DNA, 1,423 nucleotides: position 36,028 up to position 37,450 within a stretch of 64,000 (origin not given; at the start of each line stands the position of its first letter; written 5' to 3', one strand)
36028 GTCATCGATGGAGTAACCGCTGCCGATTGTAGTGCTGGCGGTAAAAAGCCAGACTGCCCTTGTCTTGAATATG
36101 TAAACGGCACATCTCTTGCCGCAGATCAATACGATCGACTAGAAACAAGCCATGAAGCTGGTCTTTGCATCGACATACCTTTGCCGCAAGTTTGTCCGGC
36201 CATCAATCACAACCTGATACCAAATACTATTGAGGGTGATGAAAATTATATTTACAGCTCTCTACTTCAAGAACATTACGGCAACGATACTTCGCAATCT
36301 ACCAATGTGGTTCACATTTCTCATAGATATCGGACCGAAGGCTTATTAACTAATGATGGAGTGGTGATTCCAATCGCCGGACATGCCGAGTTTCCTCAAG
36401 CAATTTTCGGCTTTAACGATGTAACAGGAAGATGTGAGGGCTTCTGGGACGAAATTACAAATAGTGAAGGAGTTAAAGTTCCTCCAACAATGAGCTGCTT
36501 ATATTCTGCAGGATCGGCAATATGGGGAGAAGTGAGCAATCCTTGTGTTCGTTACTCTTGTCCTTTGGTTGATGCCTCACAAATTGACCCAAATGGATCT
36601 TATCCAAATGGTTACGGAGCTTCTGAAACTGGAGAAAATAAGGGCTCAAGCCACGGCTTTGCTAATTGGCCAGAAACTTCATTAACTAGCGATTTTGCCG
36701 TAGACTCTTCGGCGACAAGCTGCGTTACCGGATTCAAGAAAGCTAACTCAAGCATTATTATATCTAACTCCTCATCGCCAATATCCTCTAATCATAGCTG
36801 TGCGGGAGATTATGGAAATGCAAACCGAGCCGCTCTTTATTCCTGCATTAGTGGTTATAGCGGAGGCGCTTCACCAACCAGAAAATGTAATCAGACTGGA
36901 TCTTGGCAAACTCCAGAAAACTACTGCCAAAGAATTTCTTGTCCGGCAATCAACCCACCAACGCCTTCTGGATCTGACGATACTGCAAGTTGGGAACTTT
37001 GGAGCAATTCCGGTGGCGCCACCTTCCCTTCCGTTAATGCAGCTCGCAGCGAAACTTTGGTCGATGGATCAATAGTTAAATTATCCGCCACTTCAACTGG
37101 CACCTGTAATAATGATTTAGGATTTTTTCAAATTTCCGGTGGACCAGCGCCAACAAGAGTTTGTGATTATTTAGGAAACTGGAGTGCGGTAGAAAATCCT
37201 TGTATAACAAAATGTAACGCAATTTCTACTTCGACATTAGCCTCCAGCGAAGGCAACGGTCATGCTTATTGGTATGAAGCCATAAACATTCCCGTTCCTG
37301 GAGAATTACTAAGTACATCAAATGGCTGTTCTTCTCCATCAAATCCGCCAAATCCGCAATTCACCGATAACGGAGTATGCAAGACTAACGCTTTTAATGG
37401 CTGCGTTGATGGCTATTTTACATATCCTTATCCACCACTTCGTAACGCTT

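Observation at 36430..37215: Eukaryote-like Sushi/CCP (complement control protein) modules inside the giant protein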

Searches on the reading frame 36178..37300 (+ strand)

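Call 4: search_protein_families(library=pfam, proteins=[window:36340-37300:+], max_evalue=10)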
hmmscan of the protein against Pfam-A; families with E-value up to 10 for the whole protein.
window:36340-37300:+ (320 aa): 4 families
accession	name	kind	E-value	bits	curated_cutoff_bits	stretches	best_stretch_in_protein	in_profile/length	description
PF00084.26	Sushi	-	0.00024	21.9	20.7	1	157-196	17-56/56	Sushi repeat (SCR repeat)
PF25599.1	Ephrin_CRD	-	0.06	13.8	27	1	169-197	29-58/59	Ephrin cysteine rich domain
PF00844.24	Gemini_coat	-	0.29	11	33.9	1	143-178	192-230/244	Geminivirus coat protein/nuclear export factor BR1 family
PF02793.27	HRM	-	4.7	8.1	26.2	1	179-195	41-60/66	Hormone receptor domain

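Call 17: search_protein_families(library=pfam, alignment_id=A2, max_evalue=0.01)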
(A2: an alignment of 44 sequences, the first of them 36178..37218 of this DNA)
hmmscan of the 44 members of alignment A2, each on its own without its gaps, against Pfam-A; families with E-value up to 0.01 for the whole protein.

A. member 1, window:36178-37218:+ (347 aa): 1 family
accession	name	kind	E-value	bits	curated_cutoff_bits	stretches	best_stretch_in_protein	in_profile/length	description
PF00084.26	Sushi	-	0.00025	21.8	20.7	1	211-250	17-56/56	Sushi repeat (SCR repeat)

B. families by the number of members that match (of 44 scanned): 3 families
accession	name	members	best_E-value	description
PF25599.1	Ephrin_CRD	19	2.1e-08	Ephrin cysteine rich domain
PF00084.26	Sushi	7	8.1e-06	Sushi repeat (SCR repeat)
PF02793.27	HRM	1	0.0061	Hormone receptor domain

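Call 18: search_solved_structures(query=A2, max_evalue=1, show_alignments=3)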
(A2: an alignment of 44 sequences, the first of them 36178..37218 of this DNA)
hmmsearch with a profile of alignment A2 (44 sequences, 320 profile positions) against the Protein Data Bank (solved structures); distinct sequences matched with E-value up to 1: 1.
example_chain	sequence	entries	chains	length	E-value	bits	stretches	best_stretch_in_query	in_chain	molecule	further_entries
9efl_A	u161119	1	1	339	0.23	14.1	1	49-100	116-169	BxMAGbovA, a GH16 carrageenase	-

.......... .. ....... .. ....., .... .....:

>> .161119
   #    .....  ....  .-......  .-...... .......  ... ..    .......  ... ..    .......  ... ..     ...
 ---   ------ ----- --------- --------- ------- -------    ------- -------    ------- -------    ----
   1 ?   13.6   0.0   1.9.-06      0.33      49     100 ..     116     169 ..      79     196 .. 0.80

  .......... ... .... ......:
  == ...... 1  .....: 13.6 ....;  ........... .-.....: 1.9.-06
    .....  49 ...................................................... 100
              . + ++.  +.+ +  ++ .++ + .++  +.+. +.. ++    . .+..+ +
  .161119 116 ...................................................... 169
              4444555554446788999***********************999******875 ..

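Call 34: predict_structure(alignment_id=A3)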
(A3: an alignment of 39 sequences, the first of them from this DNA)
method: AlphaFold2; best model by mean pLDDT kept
length: 347 residues; sequences in the alignment: 39
mean_pLDDT: 94.5   pTM: 0.85
mean pLDDT of the five models: 94.5, 94.1, 94.1, 92.9, 92.7
residues with pLDDT >= 90: 316; 70-90: 30; 50-70: 1; < 50: 0
segments of 3 or more residues with pLDDT < 50: none
pLDDT, mean of each block of 10 residues (from residue 1): 92 93 95 95 96 86 89 96 97 95 97 95 97 91 92 94 96 97 97 95 90 93 97 97 97 97 94 94 98 93 97 94 97 97 86
secondary structure, 60 per line:
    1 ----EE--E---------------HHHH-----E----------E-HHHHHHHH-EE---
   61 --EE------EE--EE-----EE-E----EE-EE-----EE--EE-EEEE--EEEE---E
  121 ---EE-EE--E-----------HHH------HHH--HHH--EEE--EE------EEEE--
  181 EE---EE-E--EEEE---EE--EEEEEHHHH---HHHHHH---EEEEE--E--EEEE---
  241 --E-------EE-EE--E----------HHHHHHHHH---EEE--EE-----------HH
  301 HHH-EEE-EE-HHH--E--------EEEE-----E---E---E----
elements in order: H25-28 H47-54 E107-110 E113-116 E162-164 E175-178 E192-195 E203-207 H208-211 H215-220 E224-228 E234-237 H269-277 E281-283 H299-303 E305-307 E326-329

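Call 38: fold_search(model_id=the predicted structure, library=pdb)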
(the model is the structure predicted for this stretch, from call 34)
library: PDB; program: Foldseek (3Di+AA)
matches with E <= 10: 178; with E <= 0.001: 2
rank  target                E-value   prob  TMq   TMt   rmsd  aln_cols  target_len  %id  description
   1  3o8e_D                3.4e-04  0.80  0.17  0.20  19.3       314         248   14  Structure of extracelllar portion of CD46 in complex with Adenovirus type 11 knob (released 2010-10-13)
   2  3o8e_B                4.5e-04  0.63  0.16  0.19  19.7       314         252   12  Structure of extracelllar portion of CD46 in complex with Adenovirus type 11 knob (released 2010-10-13)
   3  7jik_A                1.8e-03  0.66  0.16  0.17  13.2       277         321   14  Human recombinant Beta-2-Glycoprotein 1 (released 2021-07-28)
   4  6v09_A                3.0e-03  0.35  0.14  0.15  21.3       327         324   14  Crystal structure of human recombinant Beta-2 glycoprotein I short tag (ST-B2GPI) (released 2020-06-17)
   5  1ojv_B                3.3e-03  0.33  0.15  0.19  21.1       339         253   14  Decay accelerating factor (CD55): the structure of an intact human complement regulator. (released 2004-01-07)
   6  7do4_B                3.5e-03  0.96  0.26  0.34  11.6       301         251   16  Crystal structure of CD97-CD55 complex (released 2021-09-22)
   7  1qub_A                4.7e-03  0.82  0.18  0.19  10.5       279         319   17  CRYSTAL STRUCTURE OF THE GLYCOSYLATED FIVE-DOMAIN HUMAN BETA2-GLYCOPROTEIN I PURIFIED FROM BLOOD PLASMA (released 1999-10-08)
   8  1ojy_C                7.9e-03  0.93  0.26  0.33   9.5       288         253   15  Decay accelerating factor (cd55): the structure of an intact human complement regulator. (released 2004-01-07)
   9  1ojv_A                8.3e-03  0.23  0.15  0.19  21.5       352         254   13  Decay accelerating factor (CD55): the structure of an intact human complement regulator. (released 2004-01-07)
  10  6v08_A                8.8e-03  0.69  0.19  0.20  10.2       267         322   16  Crystal structure of human recombinant Beta-2 glycoprotein I (hrB2GPI) (released 2020-06-17)
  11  6ilj_E                9.3e-03  0.84  0.25  0.36   9.0       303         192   15  Cryo-EM structure of Echovirus 6 complexed with its attachment receptor CD55 at PH 5.5 (released 2019-05-15)
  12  6v06_A                9.3e-03  0.41  0.16  0.16  15.2       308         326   12  Crystal structure of Beta-2 glycoprotein I purified from plasma (pB2GPI) (released 2020-06-17)
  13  8tv1_C                1.2e-02  0.99  0.17  0.19   8.2       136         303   17  Structure of the EphA2 LBDCRD bound to FabS1C_L1 (released 2024-06-26)
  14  2xrb                  1.3e-02  0.69  0.23  0.28   9.2       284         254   14  Structure of the N-terminal four domains of the complement regulator Rat Crry (released 2011-06-22)
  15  1ojw_B                1.5e-02  0.87  0.27  0.34  11.8       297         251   14  Decay accelerating factor (CD55): the structure of an intact human complement regulator. (released 2004-01-07)
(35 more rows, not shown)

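Call 66: search_protein_representatives(alignment_id=A3)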
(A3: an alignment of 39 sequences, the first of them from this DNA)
Query: 39 sequences, 321 profile positions. Proteins with E-value up to 0.001 (for the whole library): 246; up to 1e-10: 158; up to 1e-30: 102. The best 150 are listed.
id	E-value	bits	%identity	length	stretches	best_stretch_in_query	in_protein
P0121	5.5e-136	469.6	-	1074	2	1-321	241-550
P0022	4.1e-133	460.2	-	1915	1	1-321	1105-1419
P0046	1.9e-129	448.1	-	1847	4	2-321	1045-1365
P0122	1.8e-128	444.9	-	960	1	1-321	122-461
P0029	2.5e-127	441.2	-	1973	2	1-321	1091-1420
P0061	4.7e-127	440.3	-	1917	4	1-321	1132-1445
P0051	6.6e-127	439.8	-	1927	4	1-321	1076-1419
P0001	7.2e-127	439.7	-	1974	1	1-321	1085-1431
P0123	3.4e-122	424.3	-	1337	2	1-321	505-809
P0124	1.4e-121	422.3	-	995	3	1-321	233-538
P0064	3.0e-121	421.2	-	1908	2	1-321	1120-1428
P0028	1.0e-119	416.1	-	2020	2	1-320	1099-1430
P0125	4.9e-119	413.9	-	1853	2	1-321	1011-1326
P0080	7.0e-119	413.4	-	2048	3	1-321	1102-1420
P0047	1.5e-118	412.3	-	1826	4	1-321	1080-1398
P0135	1.2e-94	333.8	-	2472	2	1-321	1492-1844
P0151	8.5e-64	232.4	-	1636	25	62-318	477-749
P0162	1.9e-59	218.1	-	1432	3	1-316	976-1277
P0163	4.8e-59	216.8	-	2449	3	225-318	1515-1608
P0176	4.9e-48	180.6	-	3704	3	5-248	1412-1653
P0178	2.6e-47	178.3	-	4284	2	24-245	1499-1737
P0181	3.3e-44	168.1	-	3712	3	4-245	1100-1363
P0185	1.5e-42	162.6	-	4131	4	4-245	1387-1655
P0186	4.5e-42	161.1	-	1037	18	198-239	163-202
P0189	4.0e-33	131.7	-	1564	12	208-243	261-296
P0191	7.8e-32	127.4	-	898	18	211-242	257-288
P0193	8.2e-31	124.0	-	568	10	194-241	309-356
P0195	1.2e-28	116.9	-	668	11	208-241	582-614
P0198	8.0e-25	104.4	-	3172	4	5-227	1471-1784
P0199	2.9e-24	102.6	-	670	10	196-242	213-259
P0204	2.4e-21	92.9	-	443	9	200-244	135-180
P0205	3.6e-21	92.4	-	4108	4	3-239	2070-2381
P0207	1.3e-20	90.6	-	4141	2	29-224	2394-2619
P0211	7.0e-19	84.9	-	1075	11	189-242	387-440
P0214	2.9e-18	82.8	-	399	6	198-241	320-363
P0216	4.0e-17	79.1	-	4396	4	3-227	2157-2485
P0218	6.2e-17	78.5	-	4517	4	6-225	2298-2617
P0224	3.4e-16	76.0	-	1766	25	159-246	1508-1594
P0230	7.6e-14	68.3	-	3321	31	198-242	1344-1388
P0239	1.7e-12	63.8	-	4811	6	79-179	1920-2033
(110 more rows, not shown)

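Call 67: search_protein_families(library=pfam, proteins=[P0186, P0191, P0193, P0195, P0199, P0204, P0214, P0151, P0189, P0211], max_evalue=0.001)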
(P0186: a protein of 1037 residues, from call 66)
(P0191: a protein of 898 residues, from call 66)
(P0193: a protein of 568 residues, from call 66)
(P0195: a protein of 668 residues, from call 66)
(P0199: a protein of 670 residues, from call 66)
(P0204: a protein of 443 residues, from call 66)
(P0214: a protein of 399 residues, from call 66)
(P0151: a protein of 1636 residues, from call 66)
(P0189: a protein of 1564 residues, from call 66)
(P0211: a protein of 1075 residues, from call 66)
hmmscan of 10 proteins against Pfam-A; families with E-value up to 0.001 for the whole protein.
P0186 (1037 aa): 3 families
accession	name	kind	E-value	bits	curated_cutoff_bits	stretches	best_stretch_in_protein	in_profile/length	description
PF02793.27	HRM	-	5.5e-38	129.6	26.2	1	910-961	3-56/66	Hormone receptor domain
PF25599.1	Ephrin_CRD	-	2.6e-18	66.2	27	0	380-410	25-55/59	Ephrin cysteine rich domain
PF00084.26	Sushi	-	9.3e-10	39.2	20.7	0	923-964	18-56/56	Sushi repeat (SCR repeat)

P0191 (898 aa): 3 families
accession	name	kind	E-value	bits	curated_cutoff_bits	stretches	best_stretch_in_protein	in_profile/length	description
PF02793.27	HRM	-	2e-24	86.2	26.2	1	722-766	3-53/66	Hormone receptor domain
PF00084.26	Sushi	-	0.00028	21.6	20.7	0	353-383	21-51/56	Sushi repeat (SCR repeat)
PF25599.1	Ephrin_CRD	-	0.00064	20.1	27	0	345-384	8-53/59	Ephrin cysteine rich domain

P0193 (568 aa): 3 families
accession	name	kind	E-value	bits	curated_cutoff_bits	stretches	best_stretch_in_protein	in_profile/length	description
PF02793.27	HRM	-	1.5e-25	89.8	26.2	1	239-284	2-53/66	Hormone receptor domain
PF00084.26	Sushi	-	2.6e-13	50.6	20.7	0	195-233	17-53/56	Sushi repeat (SCR repeat)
PF25599.1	Ephrin_CRD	-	8.7e-08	32.5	27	0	86-113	24-52/59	Ephrin cysteine rich domain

P0195 (668 aa): 3 families
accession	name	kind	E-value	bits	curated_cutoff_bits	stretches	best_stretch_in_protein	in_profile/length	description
PF02793.27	HRM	-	5.9e-24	84.7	26.2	2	498-543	3-54/66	Hormone receptor domain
PF25599.1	Ephrin_CRD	-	5.7e-07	29.9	27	0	295-325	25-55/59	Ephrin cysteine rich domain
PF00084.26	Sushi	-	2.2e-06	28.4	20.7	0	293-324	23-53/56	Sushi repeat (SCR repeat)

P0199 (670 aa): 3 families
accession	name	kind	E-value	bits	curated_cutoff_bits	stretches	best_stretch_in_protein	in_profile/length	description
PF00084.26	Sushi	-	1.2e-104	343.1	20.7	11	367-420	1-56/56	Sushi repeat (SCR repeat)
PF02793.27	HRM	-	7.4e-12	45.9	26.2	0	559-599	19-63/66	Hormone receptor domain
PF16395.11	DUF5004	-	1.7e-09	38.3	21.6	0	436-502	57-123/153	Domain of unknown function (DUF5004)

P0204 (443 aa): 3 families
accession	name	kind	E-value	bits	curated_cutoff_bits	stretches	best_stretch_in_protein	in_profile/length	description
PF25599.1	Ephrin_CRD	-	1.9e-15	57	27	0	354-384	25-55/59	Ephrin cysteine rich domain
PF00084.26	Sushi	-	4.6e-11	43.4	20.7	1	133-162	25-54/56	Sushi repeat (SCR repeat)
PF02793.27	HRM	-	8.2e-09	36.2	26.2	0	390-435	2-53/66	Hormone receptor domain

P0214 (399 aa): 3 families
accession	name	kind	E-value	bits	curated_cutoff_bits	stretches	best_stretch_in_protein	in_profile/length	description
PF02793.27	HRM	-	3.5e-12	47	26.2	0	140-185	3-53/66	Hormone receptor domain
PF25599.1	Ephrin_CRD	-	9.4e-10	38.8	27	0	213-246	22-58/59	Ephrin cysteine rich domain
PF00084.26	Sushi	-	1.5e-08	35.4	20.7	0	160-188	24-54/56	Sushi repeat (SCR repeat)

P0151 (1636 aa): 3 families
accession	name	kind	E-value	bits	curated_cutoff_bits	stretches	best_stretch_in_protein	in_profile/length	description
PF02793.27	HRM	-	1.4e-60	202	26.2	3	1132-1183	3-64/66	Hormone receptor domain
PF00084.26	Sushi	-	5.6e-28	97.5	20.7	0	1255-1291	18-56/56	Sushi repeat (SCR repeat)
PF25599.1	Ephrin_CRD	-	9.5e-18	64.4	27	1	1357-1404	3-58/59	Ephrin cysteine rich domain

P0189 (1564 aa): 7 families
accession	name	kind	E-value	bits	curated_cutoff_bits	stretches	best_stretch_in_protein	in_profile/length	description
PF02793.27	HRM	-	5.9e-20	71.9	26.2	0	889-934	2-53/66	Hormone receptor domain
PF00069.31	Pkinase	-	2.6e-16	60.2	31.7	1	1417-1551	22-147/263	Protein kinase domain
PF07714.23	PK_Tyr_Ser-Thr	-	9.9e-15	55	23.1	1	1394-1555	6-155/258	Protein tyrosine and serine/threonine kinase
PF25599.1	Ephrin_CRD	-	2.9e-13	50.1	27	1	663-706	6-58/59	Ephrin cysteine rich domain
PF00084.26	Sushi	-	6.3e-13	49.4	20.7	0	253-282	28-56/56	Sushi repeat (SCR repeat)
PF00041.27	fn3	-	3.1e-12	46.9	25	1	1162-1245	2-68/84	Fibronectin type III domain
PF16656.11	Pur_ac_phosph_N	-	0.00016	22.6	30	1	1163-1246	1-81/93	Purple acid Phosphatase, N-terminal domain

P0211 (1075 aa): 2 families
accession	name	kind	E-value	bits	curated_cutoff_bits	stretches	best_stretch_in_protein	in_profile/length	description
PF00084.26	Sushi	-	9.1e-145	471.6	20.7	13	548-601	1-56/56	Sushi repeat (SCR repeat)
PF02793.27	HRM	-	6.9e-23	81.3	26.2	0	450-491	19-64/66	Hormone receptor domain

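Call 68: list_cluster_members(proteins=[P0186, P0191, P0193, P0195, P0199, P0204, P0151, P0189, P0224, P0230])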
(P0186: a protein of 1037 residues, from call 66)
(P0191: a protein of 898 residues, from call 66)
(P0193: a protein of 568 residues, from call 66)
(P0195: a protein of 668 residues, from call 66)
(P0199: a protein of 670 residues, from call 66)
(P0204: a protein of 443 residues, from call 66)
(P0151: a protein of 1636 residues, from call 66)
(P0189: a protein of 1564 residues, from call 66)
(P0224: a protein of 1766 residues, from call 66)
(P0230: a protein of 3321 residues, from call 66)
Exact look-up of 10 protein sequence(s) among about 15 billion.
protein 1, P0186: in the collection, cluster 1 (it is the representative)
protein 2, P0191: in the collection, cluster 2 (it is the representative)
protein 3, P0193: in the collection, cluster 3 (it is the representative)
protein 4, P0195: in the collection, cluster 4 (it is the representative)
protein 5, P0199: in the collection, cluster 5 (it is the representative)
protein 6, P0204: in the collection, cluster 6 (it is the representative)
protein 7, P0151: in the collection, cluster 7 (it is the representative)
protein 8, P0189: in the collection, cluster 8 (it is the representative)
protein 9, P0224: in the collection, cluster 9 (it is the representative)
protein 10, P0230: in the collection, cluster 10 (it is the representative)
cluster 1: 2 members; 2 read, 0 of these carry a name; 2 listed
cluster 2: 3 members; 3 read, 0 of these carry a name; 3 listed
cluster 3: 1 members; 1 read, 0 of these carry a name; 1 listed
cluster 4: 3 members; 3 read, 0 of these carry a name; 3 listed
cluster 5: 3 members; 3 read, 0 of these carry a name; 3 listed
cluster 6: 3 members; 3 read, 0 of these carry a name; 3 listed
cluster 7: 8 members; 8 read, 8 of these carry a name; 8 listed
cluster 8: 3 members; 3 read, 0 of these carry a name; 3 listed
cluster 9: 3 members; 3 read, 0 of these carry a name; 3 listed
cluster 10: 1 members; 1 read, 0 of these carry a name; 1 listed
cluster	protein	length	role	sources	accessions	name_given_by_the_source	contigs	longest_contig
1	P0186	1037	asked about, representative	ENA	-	-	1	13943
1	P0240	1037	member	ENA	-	-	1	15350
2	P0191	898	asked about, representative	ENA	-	-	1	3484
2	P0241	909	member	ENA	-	-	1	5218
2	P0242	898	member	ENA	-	-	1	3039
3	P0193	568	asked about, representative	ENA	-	-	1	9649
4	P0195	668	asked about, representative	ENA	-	-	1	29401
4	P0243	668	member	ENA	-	-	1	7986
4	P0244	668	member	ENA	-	-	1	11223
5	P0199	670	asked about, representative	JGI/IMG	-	-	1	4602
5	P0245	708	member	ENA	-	-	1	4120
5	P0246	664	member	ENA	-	-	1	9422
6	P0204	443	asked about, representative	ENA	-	-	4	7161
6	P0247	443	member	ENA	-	-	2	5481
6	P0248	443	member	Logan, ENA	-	-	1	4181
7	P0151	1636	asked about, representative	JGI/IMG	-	hypothetical protein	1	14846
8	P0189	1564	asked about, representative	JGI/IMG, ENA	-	-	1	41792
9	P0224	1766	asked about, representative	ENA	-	-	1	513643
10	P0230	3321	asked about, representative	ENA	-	-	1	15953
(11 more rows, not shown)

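Call 69: find_encoding_contigs(protein=P0224, flank=8000, max_places=2)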
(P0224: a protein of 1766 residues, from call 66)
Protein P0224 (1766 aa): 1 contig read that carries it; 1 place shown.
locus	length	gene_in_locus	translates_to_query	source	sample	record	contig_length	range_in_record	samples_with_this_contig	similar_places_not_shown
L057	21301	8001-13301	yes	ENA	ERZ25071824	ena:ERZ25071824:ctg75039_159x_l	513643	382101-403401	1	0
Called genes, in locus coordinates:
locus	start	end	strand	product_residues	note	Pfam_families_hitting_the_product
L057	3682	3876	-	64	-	-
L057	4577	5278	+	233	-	-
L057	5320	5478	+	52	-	-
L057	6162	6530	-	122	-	-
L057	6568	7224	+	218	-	PF00084:Sushi (weak)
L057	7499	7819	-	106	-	-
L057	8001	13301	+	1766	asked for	PF00084:Sushi, PF07350:Gig2-like (faint), PF00084:Sushi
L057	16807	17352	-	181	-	-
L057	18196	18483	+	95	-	-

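Call 70: find_encoding_contigs(protein=P0195, flank=10000, max_places=2)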
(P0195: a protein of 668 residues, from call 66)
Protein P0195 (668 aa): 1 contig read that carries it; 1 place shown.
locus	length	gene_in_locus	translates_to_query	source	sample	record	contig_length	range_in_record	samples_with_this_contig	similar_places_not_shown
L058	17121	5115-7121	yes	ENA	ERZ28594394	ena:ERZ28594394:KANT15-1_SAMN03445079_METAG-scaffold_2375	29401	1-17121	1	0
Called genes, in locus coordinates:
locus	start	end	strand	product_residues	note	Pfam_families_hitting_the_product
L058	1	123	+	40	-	?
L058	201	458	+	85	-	-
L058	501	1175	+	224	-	-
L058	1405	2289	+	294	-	PF04784:DUF547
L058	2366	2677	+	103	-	-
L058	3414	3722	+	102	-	-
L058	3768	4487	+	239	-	-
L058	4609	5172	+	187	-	-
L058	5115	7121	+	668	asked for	PF00084:Sushi (faint), PF02793:HRM (faint), PF25599:Ephrin_CRD (faint)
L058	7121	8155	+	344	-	PF02793:HRM (weak), PF00084:Sushi (faint), PF02793:HRM (weak)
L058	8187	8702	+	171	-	-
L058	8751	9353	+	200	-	PF07714:PK_Tyr_Ser-Thr, PF00069:Pkinase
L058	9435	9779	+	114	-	PF00069:Pkinase (weak), PF07714:PK_Tyr_Ser-Thr (weak)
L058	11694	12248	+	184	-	PF00186:DHFR_1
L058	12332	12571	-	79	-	PF00153:Mito_carr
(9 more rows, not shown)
